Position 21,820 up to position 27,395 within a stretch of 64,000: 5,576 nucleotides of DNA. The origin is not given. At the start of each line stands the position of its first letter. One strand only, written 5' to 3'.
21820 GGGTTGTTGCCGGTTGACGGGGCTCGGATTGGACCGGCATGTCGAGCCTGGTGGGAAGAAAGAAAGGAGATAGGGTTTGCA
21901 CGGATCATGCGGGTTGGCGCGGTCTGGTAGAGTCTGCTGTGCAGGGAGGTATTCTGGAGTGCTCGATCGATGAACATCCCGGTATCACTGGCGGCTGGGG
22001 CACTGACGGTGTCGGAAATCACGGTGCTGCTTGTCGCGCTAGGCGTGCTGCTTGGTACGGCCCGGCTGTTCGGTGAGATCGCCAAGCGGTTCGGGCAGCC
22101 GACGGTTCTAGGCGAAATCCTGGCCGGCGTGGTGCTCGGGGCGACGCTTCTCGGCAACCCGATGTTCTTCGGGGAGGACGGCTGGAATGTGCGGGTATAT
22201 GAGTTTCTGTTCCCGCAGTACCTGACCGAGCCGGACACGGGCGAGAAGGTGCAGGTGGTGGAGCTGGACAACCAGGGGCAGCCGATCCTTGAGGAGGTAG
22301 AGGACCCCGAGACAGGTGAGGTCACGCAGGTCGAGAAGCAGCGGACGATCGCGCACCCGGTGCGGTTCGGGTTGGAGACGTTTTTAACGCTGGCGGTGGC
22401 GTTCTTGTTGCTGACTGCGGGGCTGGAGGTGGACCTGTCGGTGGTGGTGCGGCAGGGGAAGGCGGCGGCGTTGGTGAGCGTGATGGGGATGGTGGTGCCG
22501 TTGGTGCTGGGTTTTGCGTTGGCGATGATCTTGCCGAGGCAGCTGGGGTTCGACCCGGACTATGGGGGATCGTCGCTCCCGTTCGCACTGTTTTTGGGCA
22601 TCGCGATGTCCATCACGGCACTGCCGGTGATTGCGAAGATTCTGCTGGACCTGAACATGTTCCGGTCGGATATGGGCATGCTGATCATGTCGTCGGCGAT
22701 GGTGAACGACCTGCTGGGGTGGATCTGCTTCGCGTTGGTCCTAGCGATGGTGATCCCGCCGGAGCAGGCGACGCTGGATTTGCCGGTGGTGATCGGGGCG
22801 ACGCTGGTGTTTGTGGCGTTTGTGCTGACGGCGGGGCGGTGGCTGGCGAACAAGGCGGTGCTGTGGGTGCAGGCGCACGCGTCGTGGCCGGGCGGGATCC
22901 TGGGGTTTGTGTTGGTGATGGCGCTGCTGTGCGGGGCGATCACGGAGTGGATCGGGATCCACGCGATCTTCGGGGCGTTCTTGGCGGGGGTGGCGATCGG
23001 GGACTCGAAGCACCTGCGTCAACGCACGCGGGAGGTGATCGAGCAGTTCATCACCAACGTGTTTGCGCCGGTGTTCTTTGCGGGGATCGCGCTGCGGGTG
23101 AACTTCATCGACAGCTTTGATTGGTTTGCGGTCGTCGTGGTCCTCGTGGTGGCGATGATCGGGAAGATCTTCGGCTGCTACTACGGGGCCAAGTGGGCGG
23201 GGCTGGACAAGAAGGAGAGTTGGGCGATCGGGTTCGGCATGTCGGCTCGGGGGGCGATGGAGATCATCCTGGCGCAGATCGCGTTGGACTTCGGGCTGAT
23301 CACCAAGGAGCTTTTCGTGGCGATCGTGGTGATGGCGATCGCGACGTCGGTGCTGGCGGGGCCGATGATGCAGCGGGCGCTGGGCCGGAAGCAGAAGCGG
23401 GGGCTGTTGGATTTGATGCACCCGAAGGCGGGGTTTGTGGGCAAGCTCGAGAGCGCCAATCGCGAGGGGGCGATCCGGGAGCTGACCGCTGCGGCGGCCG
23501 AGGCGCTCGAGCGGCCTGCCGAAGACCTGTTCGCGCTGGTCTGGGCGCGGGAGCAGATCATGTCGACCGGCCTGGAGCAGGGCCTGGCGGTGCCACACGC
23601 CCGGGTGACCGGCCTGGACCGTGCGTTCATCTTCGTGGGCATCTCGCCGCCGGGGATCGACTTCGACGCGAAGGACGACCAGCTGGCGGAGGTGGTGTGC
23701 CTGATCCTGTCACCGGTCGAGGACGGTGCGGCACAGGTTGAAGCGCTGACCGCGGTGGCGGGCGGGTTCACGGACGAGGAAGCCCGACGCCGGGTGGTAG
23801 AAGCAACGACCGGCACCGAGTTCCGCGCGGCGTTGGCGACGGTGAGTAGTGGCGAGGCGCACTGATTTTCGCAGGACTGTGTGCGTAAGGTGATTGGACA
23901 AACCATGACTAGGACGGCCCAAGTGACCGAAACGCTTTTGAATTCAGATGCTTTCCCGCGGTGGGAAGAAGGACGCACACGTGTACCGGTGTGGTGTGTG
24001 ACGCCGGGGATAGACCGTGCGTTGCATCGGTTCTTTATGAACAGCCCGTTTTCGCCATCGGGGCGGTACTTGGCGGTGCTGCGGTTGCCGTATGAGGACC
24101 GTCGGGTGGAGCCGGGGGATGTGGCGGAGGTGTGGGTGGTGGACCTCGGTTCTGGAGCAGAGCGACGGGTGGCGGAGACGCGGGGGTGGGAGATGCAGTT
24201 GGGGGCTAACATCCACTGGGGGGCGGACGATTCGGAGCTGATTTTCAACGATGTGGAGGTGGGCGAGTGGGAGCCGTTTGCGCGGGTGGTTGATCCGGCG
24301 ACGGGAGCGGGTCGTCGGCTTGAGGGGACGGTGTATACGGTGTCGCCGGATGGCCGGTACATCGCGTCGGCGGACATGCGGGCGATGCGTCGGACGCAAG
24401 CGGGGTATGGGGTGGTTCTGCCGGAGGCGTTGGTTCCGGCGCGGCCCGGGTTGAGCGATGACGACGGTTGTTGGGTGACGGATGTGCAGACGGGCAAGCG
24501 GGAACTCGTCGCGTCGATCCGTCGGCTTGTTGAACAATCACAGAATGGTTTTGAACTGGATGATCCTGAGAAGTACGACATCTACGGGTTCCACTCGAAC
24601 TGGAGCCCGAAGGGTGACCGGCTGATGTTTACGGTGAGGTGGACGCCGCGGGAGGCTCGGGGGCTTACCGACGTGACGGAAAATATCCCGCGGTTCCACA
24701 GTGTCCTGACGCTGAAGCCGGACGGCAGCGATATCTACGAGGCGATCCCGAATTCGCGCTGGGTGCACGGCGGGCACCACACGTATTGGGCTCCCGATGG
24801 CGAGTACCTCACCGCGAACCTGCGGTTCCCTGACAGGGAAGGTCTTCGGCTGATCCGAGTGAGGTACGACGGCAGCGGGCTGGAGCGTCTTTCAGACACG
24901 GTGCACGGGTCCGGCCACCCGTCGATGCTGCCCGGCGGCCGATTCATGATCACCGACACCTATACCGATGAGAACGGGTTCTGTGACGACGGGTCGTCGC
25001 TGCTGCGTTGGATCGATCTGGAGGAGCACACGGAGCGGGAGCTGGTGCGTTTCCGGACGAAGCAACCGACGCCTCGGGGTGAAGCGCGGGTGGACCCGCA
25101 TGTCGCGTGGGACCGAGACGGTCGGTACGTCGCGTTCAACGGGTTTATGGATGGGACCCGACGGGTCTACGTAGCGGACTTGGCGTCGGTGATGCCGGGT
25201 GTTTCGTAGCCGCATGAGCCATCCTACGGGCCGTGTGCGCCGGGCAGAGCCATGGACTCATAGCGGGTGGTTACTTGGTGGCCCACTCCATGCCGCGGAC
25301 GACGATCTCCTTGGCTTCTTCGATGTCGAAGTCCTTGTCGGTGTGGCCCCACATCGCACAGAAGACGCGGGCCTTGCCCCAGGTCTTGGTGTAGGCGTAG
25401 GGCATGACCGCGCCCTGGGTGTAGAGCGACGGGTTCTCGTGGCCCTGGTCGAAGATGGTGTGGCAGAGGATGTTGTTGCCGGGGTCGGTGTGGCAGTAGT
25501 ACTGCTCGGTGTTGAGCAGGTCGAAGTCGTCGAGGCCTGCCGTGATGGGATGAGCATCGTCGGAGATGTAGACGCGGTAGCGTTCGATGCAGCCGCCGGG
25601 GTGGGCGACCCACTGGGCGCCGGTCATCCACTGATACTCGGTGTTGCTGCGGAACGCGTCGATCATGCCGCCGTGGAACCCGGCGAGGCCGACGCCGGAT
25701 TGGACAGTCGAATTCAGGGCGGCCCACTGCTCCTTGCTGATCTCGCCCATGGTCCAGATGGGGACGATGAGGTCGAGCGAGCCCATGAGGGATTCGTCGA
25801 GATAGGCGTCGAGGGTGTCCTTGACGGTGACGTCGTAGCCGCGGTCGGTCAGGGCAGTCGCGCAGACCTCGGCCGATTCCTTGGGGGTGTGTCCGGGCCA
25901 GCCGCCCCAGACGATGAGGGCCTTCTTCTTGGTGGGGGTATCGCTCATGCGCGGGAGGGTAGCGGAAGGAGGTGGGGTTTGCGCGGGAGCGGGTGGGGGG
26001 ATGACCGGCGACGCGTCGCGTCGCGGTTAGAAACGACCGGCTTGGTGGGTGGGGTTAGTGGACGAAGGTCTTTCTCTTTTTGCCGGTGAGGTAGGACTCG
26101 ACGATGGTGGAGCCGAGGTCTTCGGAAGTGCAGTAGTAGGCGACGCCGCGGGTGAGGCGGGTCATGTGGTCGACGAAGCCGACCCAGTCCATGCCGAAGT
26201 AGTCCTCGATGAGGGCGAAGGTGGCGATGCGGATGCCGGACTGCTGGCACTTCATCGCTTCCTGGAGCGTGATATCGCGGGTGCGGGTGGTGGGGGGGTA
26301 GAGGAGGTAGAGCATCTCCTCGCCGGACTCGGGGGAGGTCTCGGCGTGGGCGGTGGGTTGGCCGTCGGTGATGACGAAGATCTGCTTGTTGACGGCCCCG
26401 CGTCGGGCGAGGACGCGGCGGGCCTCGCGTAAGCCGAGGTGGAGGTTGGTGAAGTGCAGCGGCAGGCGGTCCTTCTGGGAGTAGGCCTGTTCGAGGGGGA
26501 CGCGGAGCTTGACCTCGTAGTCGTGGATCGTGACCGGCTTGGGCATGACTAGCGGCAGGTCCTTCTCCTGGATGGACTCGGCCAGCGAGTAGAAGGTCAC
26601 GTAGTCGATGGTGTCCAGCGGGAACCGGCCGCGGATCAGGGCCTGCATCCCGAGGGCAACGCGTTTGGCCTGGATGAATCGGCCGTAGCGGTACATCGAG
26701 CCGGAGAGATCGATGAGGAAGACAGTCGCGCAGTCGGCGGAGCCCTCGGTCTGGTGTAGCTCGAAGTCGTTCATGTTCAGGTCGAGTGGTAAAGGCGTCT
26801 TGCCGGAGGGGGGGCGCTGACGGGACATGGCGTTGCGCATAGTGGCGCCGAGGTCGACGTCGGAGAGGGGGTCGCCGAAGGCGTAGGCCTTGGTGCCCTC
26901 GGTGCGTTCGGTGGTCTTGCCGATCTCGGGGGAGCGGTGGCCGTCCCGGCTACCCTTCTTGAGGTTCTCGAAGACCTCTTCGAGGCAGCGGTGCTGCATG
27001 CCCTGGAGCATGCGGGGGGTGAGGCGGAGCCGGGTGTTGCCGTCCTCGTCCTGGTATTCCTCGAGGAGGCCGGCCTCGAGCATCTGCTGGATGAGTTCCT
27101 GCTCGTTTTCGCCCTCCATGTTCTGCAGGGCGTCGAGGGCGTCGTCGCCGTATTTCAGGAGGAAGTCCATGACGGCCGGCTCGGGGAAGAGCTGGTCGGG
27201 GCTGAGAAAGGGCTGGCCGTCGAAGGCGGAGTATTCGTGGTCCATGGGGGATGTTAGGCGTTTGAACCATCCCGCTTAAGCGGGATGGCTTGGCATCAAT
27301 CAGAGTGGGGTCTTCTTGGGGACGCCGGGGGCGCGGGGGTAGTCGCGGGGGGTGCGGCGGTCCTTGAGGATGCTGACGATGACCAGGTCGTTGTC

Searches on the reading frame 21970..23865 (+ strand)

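Call 75: search_protein_families(library=pfam, proteins=[window:21970-23865:+])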
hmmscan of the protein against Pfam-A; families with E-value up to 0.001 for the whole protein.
window:21970-23865:+ (631 aa): 3 families
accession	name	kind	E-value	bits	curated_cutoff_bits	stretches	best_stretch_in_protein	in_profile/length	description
PF00999.27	Na_H_Exchanger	-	5.7e-58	197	26.2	1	33-468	5-370/375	Sodium/hydrogen exchanger, transmembrane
PF00359.27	PTS_EIIA_2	-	4.5e-19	69.3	27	1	492-623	11-142/144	Phosphoenolpyruvate-dependent sugar phosphotransferase system, EIIA 2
PF03601.19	Cons_hypoth698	-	0.00096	18.6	24.5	1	314-473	9-170/304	Conserved hypothetical protein 698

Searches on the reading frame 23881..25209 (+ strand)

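Call 75: search_protein_families(library=pfam, proteins=[window:23881-25209:+])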
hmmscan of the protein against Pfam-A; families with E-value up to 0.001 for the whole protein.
window:23881-25209:+ (442 aa): 1 family
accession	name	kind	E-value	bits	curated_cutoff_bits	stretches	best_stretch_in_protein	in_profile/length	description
PF07676.18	PD40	-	9.2e-05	22.7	20.9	0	153-162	15-24/38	WD40-like Beta Propeller Repeat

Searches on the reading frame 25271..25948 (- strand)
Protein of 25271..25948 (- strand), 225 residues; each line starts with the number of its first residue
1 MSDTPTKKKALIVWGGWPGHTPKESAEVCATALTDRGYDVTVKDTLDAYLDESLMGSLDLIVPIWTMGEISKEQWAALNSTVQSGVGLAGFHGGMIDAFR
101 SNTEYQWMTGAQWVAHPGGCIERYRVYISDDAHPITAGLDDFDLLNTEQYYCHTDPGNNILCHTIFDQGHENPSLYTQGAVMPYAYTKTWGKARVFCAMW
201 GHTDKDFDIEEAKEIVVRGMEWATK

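Call 75: search_protein_families(library=pfam, proteins=[window:25271-25948:-])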
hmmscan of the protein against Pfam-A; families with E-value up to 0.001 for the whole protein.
window:25271-25948:- (225 aa): 1 family
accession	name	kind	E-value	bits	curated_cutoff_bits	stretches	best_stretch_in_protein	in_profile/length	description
PF06283.17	ThuA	-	2.5e-42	145.9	33.4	1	9-223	1-209/209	Trehalose utilisation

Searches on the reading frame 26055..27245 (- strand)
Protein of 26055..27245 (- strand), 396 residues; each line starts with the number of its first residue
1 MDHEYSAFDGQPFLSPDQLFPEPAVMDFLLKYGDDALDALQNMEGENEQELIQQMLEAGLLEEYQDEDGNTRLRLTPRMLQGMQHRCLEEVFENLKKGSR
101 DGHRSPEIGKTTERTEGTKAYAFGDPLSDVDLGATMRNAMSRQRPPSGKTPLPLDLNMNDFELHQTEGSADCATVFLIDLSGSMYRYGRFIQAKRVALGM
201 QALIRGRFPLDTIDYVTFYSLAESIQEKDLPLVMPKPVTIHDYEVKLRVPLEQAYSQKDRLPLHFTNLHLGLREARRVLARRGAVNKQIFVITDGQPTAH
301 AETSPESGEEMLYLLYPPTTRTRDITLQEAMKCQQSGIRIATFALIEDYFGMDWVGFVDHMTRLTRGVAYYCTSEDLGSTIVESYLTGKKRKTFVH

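Call 75: search_protein_families(library=pfam, proteins=[window:26055-27245:-])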
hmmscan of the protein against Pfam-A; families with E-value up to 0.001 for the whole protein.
window:26055-27245:- (396 aa): 1 family
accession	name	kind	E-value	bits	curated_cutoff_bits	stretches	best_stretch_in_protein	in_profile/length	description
PF13519.12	VWA_2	-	4e-06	27.8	27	1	174-296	1-107/107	von Willebrand factor type A domain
